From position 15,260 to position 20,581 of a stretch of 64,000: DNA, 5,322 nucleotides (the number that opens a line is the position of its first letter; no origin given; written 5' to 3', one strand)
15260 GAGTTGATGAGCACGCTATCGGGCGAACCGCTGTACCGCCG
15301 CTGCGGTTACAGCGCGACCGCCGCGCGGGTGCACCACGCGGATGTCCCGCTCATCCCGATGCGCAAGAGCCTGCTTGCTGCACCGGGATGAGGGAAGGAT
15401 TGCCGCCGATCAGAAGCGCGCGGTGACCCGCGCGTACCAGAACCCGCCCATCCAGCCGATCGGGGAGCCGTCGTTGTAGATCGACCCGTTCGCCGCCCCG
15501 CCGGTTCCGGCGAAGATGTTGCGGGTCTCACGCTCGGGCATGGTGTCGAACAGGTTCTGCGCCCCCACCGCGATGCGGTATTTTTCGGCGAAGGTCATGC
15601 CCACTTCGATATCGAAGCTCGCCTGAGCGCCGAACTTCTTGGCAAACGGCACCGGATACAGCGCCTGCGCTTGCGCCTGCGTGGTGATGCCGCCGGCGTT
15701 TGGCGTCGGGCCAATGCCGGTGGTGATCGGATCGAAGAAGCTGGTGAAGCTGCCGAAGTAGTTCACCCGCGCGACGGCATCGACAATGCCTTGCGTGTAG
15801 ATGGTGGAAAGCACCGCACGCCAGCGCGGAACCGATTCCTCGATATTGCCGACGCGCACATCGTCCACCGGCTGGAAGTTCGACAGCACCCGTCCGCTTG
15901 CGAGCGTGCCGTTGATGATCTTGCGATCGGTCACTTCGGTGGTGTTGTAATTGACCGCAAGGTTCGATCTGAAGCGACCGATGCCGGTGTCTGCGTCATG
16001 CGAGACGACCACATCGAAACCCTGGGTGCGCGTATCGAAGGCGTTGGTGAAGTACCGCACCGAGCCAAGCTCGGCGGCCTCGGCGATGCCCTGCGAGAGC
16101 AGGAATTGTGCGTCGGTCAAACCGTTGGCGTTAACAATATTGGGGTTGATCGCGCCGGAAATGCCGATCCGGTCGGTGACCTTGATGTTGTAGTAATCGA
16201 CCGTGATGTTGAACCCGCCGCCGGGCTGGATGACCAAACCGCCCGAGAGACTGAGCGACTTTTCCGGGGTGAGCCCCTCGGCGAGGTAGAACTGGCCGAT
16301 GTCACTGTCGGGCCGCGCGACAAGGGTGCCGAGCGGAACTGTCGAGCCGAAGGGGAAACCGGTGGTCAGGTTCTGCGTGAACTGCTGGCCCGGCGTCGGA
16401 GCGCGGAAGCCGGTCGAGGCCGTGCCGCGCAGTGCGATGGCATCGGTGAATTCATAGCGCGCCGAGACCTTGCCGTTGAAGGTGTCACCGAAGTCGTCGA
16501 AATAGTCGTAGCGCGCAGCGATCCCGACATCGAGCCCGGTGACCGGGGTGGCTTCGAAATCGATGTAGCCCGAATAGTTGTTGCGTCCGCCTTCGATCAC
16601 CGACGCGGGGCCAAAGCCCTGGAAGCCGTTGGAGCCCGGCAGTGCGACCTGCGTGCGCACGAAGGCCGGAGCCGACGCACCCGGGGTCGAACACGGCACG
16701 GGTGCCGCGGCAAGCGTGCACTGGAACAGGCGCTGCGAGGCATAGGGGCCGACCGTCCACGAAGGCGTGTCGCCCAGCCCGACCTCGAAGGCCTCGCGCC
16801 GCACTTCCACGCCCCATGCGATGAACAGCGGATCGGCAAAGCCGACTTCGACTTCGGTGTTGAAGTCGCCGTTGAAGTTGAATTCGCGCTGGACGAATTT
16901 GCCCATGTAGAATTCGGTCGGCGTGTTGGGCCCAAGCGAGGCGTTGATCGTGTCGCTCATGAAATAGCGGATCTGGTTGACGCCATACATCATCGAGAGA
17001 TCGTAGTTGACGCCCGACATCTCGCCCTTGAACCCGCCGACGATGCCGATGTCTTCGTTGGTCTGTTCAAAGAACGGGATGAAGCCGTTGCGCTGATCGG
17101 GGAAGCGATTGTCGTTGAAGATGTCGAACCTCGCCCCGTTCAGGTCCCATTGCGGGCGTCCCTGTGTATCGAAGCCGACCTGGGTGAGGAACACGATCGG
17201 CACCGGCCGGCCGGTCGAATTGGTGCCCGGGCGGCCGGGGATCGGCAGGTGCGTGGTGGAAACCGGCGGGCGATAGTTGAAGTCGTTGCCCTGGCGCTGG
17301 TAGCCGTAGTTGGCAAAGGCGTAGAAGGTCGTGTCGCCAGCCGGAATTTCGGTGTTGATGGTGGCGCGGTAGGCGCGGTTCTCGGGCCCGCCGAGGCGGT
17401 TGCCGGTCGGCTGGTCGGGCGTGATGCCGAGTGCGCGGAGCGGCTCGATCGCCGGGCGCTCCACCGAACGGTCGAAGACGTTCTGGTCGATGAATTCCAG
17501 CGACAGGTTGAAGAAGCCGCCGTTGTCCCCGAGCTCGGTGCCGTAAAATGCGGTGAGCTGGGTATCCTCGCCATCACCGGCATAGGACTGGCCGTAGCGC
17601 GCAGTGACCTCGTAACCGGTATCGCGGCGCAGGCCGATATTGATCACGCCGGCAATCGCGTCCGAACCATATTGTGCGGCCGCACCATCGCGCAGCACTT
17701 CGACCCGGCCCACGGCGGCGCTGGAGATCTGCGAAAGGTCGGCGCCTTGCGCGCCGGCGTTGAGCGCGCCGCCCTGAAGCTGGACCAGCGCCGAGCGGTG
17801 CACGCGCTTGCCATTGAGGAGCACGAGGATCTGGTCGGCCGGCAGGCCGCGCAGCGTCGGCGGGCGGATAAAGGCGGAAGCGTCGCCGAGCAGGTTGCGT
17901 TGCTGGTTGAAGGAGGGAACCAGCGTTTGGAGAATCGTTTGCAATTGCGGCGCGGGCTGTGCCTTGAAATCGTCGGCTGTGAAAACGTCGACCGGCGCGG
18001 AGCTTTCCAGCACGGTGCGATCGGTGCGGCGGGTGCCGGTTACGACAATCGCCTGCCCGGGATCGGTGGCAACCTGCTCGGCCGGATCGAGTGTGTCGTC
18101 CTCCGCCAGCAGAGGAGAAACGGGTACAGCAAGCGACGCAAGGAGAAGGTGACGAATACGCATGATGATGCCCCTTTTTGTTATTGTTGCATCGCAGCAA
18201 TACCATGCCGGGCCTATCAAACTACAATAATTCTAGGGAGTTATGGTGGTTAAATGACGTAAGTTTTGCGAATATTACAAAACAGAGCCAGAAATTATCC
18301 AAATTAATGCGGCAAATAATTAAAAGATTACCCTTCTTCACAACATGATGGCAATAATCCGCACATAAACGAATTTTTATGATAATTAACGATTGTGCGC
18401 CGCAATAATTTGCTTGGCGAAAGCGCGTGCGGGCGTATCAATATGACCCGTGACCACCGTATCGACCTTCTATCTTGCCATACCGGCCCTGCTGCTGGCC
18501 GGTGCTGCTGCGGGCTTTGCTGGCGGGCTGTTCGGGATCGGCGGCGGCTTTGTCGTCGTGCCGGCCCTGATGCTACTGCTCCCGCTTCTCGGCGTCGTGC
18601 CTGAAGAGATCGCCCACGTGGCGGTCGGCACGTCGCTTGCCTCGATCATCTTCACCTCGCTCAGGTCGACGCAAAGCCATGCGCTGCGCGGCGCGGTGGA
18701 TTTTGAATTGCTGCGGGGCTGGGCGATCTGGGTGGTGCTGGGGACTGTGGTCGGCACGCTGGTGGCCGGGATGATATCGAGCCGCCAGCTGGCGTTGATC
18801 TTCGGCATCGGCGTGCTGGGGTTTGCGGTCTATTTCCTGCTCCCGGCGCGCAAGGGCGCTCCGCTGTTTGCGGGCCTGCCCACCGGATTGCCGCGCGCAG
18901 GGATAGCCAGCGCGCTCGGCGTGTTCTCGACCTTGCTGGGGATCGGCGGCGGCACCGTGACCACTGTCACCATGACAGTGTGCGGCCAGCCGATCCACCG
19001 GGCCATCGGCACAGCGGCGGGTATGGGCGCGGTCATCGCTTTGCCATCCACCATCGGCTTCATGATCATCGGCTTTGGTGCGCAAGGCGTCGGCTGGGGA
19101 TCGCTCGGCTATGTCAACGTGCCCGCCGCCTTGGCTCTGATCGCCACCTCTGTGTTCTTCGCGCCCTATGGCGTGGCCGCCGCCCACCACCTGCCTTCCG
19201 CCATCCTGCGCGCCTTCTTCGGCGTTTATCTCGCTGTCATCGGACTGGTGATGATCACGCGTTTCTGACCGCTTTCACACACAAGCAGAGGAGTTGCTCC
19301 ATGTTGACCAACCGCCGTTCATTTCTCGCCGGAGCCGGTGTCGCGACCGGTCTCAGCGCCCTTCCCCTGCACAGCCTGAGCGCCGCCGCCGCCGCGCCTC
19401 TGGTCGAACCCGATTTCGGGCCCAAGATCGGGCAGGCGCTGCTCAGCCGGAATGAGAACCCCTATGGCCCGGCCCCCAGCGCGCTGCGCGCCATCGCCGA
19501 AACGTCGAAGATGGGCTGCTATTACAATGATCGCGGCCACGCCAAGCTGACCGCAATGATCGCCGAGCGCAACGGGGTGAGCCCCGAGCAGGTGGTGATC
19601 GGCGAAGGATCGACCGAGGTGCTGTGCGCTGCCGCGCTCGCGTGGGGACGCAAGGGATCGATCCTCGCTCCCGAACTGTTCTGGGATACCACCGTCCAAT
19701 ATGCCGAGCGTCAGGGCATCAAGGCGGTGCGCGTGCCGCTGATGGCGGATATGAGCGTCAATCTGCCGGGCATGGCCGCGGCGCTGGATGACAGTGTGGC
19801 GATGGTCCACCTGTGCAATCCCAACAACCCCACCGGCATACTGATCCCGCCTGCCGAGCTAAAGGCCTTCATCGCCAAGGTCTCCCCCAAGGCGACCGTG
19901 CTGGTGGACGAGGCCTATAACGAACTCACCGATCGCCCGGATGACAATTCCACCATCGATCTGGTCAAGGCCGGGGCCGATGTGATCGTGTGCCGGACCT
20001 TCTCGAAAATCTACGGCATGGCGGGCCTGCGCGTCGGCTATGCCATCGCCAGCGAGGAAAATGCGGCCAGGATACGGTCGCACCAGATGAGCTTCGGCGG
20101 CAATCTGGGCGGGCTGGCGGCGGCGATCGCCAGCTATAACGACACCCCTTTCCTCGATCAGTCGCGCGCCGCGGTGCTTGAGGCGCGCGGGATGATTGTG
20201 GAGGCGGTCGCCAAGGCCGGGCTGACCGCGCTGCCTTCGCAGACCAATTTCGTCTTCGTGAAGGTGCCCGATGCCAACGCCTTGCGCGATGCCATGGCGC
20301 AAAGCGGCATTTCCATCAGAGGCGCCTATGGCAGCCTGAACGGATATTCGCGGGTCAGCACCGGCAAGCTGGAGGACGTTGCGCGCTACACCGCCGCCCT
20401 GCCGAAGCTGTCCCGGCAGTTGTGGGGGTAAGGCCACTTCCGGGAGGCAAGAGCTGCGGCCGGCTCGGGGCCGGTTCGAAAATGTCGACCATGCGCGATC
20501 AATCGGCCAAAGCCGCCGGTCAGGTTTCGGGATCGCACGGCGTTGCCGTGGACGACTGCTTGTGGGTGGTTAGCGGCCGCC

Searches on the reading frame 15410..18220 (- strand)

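Call 47: search_protein_families(library=pfam, proteins=[window:15410-18220:-], max_evalue=0.001)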
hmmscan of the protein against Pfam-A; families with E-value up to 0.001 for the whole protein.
window:15410-18220:- (936 aa): 2 families
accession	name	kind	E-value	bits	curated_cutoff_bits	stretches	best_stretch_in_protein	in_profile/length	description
PF00593.30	TonB_dep_Rec_b-barrel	-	2.5e-25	90.7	27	1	299-890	13-436/436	TonB dependent receptor-like, beta-barrel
PF07715.20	Plug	-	7.2e-19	68.7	23.9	1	71-192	3-107/107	TonB-dependent Receptor Plug Domain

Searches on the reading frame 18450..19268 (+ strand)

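Call 47: search_protein_families(library=pfam, proteins=[window:18450-19268:+], max_evalue=0.001)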
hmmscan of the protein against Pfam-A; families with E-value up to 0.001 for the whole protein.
window:18450-19268:+ (272 aa): 1 family
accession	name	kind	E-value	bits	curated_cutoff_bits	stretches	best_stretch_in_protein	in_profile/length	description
PF01925.25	TauE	-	9.9e-42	143.7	32.6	1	14-268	1-237/237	Sulfite exporter TauE/SafE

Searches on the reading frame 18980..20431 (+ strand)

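Call 47: search_protein_families(library=pfam, proteins=[window:18980-20431:+], max_evalue=0.001)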
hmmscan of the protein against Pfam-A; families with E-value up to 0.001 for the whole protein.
window:18980-20431:+ (483 aa): 2 families
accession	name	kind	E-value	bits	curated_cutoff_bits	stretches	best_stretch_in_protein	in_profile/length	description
PF00155.27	Aminotran_1_2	-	1.1e-47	163.4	19.7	1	154-466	5-353/361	Aminotransferase class I and II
PF00266.25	Aminotran_5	-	9.6e-07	28.5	21.5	1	202-365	61-221/371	Aminotransferase class-V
